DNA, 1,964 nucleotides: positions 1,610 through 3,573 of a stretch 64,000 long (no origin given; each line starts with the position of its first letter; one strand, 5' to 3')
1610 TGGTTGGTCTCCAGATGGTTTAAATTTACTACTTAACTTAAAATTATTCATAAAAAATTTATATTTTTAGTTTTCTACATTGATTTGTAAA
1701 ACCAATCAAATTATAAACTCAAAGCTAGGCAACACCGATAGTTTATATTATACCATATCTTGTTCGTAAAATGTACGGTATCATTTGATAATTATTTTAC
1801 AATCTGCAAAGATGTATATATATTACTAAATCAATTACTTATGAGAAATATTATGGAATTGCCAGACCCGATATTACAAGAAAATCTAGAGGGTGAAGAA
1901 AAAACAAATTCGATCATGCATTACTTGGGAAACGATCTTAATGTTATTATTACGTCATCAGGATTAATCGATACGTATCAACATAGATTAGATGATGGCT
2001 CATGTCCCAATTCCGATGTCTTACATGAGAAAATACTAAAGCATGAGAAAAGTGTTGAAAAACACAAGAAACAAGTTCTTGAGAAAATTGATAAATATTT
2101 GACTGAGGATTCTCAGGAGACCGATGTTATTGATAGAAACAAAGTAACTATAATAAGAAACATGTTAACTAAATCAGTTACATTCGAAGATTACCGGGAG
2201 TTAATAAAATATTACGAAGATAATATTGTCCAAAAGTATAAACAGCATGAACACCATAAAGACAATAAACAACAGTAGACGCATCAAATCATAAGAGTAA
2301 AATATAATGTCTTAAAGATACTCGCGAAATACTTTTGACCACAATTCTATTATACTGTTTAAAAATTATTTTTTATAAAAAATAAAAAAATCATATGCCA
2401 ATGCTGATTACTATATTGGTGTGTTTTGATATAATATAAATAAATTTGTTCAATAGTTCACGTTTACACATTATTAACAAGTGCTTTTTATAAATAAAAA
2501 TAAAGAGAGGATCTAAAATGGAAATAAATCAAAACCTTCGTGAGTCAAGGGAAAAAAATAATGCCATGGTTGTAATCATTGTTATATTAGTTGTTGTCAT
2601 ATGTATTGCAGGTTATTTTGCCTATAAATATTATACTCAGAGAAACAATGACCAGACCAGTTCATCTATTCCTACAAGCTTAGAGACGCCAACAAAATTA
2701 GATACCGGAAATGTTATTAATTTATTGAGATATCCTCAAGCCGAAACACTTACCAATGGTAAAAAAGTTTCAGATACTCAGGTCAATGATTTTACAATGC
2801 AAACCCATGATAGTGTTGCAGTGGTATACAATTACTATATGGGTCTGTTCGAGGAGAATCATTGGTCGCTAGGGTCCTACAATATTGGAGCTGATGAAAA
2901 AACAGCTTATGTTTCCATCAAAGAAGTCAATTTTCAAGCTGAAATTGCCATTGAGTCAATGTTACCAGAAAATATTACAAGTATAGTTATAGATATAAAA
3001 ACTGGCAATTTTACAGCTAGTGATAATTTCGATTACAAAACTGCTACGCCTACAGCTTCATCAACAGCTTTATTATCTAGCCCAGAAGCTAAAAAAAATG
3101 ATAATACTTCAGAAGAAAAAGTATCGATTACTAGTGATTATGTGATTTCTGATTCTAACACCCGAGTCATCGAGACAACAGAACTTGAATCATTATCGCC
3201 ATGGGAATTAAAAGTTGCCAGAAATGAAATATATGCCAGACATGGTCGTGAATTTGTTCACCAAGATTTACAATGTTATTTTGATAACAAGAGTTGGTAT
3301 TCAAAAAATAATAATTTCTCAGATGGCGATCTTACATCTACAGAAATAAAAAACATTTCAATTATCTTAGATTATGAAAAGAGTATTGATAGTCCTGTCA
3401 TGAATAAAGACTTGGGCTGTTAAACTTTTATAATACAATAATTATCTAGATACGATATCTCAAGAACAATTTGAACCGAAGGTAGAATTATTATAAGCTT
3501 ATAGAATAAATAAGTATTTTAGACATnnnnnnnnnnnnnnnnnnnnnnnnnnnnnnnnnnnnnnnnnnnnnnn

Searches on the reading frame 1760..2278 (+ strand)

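Call 3: search_protein_families(library=pfam, proteins=[window:1760-2278:+], max_evalue=0.01)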
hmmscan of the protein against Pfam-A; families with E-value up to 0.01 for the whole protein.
window:1760-2278:+ (172 aa): 1 family
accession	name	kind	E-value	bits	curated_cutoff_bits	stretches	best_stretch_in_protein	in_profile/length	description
PF21069.2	Csx12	-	0.0011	18.3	27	1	88-167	148-228/594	CRISPR-associated endonuclease Cas9 alpha-helical lobe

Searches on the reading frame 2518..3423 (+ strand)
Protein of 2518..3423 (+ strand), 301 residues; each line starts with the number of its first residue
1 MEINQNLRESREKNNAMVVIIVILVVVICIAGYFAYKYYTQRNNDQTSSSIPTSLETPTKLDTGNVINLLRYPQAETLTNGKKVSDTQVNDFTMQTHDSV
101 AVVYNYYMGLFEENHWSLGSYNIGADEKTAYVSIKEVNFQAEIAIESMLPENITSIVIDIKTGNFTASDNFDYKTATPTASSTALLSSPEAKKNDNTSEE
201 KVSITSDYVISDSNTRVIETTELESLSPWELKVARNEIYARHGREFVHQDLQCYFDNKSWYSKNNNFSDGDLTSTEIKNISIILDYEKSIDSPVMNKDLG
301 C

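Call 3: search_protein_families(library=pfam, proteins=[window:2518-3423:+], max_evalue=0.01)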
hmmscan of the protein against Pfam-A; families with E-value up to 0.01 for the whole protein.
window:2518-3423:+ (301 aa): 2 families
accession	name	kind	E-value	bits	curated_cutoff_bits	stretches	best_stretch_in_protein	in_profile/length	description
PF13308.11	YARHG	-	2.5e-21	75.9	27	1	207-288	2-85/85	YARHG domain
PF12685.13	SpoIIIAH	-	0.00037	20.9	30.6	1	18-93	3-66/191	SpoIIIAH-like protein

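Call 4: search_protein_families(library=ncbifam, proteins=[window:2518-3423:+], max_evalue=0.01)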
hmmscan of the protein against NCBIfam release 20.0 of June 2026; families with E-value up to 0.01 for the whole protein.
window:2518-3423:+ (301 aa): 0 families
